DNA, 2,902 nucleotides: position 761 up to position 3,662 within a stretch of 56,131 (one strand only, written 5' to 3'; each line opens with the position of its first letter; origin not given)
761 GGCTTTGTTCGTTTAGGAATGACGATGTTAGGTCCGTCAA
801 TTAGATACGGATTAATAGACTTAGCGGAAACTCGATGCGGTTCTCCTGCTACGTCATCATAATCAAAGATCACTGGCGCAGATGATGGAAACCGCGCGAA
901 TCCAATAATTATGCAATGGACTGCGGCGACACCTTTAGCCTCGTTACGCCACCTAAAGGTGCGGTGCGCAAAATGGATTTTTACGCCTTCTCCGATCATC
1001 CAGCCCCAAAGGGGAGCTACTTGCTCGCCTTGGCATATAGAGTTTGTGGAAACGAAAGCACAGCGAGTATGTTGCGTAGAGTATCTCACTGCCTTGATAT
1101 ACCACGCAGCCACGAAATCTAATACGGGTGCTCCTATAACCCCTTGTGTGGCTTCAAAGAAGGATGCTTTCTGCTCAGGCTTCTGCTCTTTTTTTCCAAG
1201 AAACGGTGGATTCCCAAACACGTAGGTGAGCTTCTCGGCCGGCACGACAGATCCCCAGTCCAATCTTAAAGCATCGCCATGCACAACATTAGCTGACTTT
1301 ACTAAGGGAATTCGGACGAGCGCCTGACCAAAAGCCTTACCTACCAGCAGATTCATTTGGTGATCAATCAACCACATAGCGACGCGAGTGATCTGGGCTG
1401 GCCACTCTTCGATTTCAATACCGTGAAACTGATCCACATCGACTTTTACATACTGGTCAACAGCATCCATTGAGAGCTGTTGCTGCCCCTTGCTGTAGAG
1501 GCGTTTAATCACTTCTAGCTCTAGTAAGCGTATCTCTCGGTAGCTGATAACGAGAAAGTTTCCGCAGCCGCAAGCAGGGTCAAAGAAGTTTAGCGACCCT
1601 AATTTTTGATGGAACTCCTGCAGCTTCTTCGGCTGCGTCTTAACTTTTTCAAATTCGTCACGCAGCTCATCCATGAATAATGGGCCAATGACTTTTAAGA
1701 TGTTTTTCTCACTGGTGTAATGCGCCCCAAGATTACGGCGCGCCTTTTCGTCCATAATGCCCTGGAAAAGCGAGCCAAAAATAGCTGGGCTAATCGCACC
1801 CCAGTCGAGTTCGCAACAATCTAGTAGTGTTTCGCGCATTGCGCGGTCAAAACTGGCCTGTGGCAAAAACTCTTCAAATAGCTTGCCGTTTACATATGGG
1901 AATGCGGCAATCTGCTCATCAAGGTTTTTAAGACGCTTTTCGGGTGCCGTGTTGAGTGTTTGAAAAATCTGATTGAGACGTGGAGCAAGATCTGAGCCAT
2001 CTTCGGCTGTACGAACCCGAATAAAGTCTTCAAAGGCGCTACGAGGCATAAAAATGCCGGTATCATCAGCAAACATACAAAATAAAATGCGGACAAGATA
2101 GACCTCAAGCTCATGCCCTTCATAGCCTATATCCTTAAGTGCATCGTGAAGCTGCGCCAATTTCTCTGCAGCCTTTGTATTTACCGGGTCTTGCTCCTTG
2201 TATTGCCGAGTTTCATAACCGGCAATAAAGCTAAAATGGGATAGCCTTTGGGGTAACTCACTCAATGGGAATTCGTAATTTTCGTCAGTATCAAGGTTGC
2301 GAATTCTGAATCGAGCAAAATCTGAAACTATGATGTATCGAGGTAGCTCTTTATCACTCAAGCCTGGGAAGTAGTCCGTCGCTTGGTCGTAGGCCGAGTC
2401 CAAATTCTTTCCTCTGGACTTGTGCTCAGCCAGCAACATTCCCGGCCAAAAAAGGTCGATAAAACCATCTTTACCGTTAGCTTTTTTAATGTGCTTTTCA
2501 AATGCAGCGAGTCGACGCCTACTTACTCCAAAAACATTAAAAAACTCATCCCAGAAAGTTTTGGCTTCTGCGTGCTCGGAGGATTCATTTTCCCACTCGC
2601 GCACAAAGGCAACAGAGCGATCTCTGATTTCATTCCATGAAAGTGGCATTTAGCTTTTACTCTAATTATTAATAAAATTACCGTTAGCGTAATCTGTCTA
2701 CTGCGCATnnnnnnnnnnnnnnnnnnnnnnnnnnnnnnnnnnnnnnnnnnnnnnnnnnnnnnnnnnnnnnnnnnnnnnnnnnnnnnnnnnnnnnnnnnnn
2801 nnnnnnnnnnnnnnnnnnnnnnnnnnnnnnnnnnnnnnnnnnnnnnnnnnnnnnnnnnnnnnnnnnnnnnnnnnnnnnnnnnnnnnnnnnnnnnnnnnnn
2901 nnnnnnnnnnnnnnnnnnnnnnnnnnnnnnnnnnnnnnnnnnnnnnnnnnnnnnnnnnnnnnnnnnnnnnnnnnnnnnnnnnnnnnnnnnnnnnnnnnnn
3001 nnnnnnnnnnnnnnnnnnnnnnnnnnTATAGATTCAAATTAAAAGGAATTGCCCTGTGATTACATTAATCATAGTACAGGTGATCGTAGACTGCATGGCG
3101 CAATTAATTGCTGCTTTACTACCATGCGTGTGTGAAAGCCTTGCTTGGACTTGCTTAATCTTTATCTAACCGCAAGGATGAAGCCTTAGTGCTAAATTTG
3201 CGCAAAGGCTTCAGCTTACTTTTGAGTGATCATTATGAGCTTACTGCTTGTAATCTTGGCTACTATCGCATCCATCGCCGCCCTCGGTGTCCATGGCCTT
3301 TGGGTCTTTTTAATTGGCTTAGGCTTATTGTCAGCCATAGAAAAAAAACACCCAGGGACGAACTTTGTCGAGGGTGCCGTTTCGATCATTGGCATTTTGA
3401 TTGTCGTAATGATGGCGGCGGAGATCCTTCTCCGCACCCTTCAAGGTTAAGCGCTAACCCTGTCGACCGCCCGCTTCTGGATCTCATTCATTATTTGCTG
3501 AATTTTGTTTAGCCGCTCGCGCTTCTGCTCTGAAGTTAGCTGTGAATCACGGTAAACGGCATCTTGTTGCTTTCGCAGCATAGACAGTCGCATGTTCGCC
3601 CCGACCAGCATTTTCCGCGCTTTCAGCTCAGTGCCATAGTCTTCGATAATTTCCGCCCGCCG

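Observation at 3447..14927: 3,826-aa polyvalent virion protein stacking ParB-like, zincin, RadC/JAB and ART-like modules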

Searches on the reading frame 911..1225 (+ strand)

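Call 113: search_protein_families(library=pfam, proteins=[window:911-1225:+], max_evalue=0.1)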
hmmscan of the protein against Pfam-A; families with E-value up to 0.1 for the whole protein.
window:911-1225:+ (104 aa): 1 family
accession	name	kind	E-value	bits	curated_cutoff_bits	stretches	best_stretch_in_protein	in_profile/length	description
PF05210.18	Sprouty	-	0.011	16.5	25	1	36-89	20-75/116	Sprouty protein (Spry)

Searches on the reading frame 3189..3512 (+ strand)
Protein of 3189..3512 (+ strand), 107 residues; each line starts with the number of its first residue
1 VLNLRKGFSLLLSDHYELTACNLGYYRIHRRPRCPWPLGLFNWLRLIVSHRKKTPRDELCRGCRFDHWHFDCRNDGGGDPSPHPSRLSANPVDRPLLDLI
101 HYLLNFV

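Call 113: search_protein_families(library=pfam, proteins=[window:3189-3512:+], max_evalue=0.1)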
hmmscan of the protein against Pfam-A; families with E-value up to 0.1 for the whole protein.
window:3189-3512:+ (107 aa): 0 families
